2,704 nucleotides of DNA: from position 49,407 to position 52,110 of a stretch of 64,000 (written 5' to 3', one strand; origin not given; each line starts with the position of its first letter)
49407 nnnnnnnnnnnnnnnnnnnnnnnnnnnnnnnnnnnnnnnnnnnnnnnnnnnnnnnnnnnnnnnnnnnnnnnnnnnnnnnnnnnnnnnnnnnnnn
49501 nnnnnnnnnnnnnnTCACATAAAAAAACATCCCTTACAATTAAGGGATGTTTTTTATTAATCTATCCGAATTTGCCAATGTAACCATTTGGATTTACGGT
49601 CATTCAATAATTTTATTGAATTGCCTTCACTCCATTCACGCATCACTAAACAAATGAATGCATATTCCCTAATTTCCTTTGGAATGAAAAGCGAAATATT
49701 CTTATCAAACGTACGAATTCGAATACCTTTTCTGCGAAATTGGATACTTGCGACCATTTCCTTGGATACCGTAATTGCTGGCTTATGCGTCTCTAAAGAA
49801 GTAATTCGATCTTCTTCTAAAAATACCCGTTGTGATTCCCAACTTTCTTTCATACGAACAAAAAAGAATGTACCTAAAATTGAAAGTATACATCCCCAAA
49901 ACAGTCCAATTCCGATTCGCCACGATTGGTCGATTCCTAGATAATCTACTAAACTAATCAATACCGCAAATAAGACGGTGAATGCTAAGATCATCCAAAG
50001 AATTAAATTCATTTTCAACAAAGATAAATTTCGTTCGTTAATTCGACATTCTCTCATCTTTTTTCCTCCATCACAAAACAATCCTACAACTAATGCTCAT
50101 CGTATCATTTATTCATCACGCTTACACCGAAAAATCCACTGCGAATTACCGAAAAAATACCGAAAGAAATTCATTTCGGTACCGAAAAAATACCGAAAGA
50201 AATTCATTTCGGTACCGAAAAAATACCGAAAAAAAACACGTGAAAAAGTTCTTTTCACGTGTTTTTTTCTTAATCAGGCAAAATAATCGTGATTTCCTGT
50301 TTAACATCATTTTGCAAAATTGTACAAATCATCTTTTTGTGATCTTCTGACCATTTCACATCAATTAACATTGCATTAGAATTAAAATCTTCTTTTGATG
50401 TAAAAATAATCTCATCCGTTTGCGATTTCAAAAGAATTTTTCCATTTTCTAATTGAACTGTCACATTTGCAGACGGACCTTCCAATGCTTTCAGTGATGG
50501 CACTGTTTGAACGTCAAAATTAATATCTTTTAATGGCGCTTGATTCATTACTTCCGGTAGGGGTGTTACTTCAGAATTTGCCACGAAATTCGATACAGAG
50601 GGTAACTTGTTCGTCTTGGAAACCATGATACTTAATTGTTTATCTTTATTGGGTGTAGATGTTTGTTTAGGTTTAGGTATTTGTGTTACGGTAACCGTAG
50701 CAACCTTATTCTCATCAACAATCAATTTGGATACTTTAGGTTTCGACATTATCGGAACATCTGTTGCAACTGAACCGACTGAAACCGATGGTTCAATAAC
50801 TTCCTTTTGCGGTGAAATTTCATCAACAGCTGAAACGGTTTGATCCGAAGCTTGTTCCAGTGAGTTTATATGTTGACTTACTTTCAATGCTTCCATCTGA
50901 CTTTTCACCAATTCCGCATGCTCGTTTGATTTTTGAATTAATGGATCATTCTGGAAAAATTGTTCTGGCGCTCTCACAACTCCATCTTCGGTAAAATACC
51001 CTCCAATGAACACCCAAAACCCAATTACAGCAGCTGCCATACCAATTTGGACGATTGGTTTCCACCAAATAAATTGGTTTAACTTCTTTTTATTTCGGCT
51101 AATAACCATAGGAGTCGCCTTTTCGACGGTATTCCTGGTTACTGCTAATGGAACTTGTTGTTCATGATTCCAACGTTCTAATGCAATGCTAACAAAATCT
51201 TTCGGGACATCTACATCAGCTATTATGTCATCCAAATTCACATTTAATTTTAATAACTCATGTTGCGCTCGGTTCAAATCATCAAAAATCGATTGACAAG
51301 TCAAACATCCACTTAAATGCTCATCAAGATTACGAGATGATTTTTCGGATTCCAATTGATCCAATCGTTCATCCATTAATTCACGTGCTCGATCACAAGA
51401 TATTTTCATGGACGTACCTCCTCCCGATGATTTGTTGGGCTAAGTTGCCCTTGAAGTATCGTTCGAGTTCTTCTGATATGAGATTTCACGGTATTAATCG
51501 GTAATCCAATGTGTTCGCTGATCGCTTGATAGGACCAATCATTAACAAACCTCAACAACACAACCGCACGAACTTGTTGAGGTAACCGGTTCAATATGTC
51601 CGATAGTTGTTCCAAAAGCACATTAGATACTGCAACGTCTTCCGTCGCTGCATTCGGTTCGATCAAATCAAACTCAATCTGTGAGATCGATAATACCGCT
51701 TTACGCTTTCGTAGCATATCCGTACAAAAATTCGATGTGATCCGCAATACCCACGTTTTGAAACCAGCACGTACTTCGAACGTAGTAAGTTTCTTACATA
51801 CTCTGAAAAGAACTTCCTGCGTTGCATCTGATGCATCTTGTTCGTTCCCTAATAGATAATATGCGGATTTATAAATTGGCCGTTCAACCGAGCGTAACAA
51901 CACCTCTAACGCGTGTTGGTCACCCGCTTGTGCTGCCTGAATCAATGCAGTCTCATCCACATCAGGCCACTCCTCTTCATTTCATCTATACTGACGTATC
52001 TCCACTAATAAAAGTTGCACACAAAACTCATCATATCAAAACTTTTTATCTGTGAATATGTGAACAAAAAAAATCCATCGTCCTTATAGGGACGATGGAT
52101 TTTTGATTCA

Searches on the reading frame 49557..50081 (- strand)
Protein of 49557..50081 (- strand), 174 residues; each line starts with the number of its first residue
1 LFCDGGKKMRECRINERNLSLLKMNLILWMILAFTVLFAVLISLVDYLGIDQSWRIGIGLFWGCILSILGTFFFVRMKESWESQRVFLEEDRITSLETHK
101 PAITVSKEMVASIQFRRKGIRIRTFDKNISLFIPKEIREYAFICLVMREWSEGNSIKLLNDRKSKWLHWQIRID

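Call 13: search_protein_families(library=pfam, proteins=[window:49557-50081:-], max_evalue=0.1)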
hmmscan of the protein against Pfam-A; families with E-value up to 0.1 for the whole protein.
window:49557-50081:- (174 aa): 4 families
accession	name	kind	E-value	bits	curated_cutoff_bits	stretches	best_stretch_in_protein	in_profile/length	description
PF05293.16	ASFV_L11L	-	0.0041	17.9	25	1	31-77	5-51/78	African swine fever virus (ASFV) L11L protein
PF08512.18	Rttp106-like_middle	-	0.06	14.1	25.5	1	98-132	25-59/91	Histone chaperone Rttp106-like, middle domain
PF05781.17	MRVI1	-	0.079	12.1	27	0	20-45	467-492/533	MRVI1 protein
PF13239.11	2TM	-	0.089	13.3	24.8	0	34-85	22-73/79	2TM domain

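Call 14: search_protein_families(library=ncbifam, proteins=[window:49557-50081:-], max_evalue=0.1)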
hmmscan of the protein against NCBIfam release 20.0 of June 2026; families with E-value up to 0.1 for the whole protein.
window:49557-50081:- (174 aa): 2 families
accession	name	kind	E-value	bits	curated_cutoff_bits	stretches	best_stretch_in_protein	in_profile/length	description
TIGR01218.1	Gpos_tandem_5TM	subfamily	0.0088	15.8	35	1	22-78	62-119/208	tandem five-TM protein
NF041635.1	STM3941_fam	subfamily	0.017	15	40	1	20-114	1-91/157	STM3941 family protein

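Call 66: search_protein_families(library=phrogs, proteins=[window:49557-50057:-], max_evalue=0.1)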
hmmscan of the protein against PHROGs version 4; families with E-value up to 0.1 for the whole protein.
window:49557-50057:- (166 aa): 1 family
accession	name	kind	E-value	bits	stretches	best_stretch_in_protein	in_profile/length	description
phrog_11608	-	unknown function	0.034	15.5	1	23-77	37-93/102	-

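Call 67: search_protein_families(library=padloc, proteins=[window:49557-50057:-], max_evalue=0.1)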
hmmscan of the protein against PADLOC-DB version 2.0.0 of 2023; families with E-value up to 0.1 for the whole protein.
window:49557-50057:- (166 aa): 1 family
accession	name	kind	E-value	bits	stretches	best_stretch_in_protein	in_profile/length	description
PDLC00181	HamB1|HamB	-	0.02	10.9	1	111-158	657-704/836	DEAD-box helicase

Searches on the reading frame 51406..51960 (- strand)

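Call 13: search_protein_families(library=pfam, proteins=[window:51406-51960:-], max_evalue=0.1)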
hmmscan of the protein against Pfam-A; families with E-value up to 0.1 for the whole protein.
window:51406-51960:- (184 aa): 9 families
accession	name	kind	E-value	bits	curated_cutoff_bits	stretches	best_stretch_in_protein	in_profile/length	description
PF08281.18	Sigma70_r4_2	-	1.4e-15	57.1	25.7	1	117-167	2-52/54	Sigma-70, region 4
PF04542.20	Sigma70_r2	-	2.6e-14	53.2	24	1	21-87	1-69/71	Sigma-70 region 2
PF04545.22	Sigma70_r4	-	3.1e-08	33.4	24.1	1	123-166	2-45/50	Sigma-70, region 4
PF07638.17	Sigma70_ECF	-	0.00016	22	21.1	1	4-173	5-183/185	ECF sigma factor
PF13384.12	HTH_23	-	0.0025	18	24.6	1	129-164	5-40/50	Homeodomain-like domain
PF12645.13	HTH_16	-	0.0032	18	22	1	5-40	2-37/65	Helix-turn-helix domain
PF16173.10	DUF4874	-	0.0039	17.3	30.1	1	110-170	46-104/159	Domain of unknown function (DUF4874)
PF13556.12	HTH_30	-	0.027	14.7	27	1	138-181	9-52/59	PucR C-terminal helix-turn-helix domain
PF13412.12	HTH_24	-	0.039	14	21.9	1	143-164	19-40/48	Winged helix-turn-helix DNA-binding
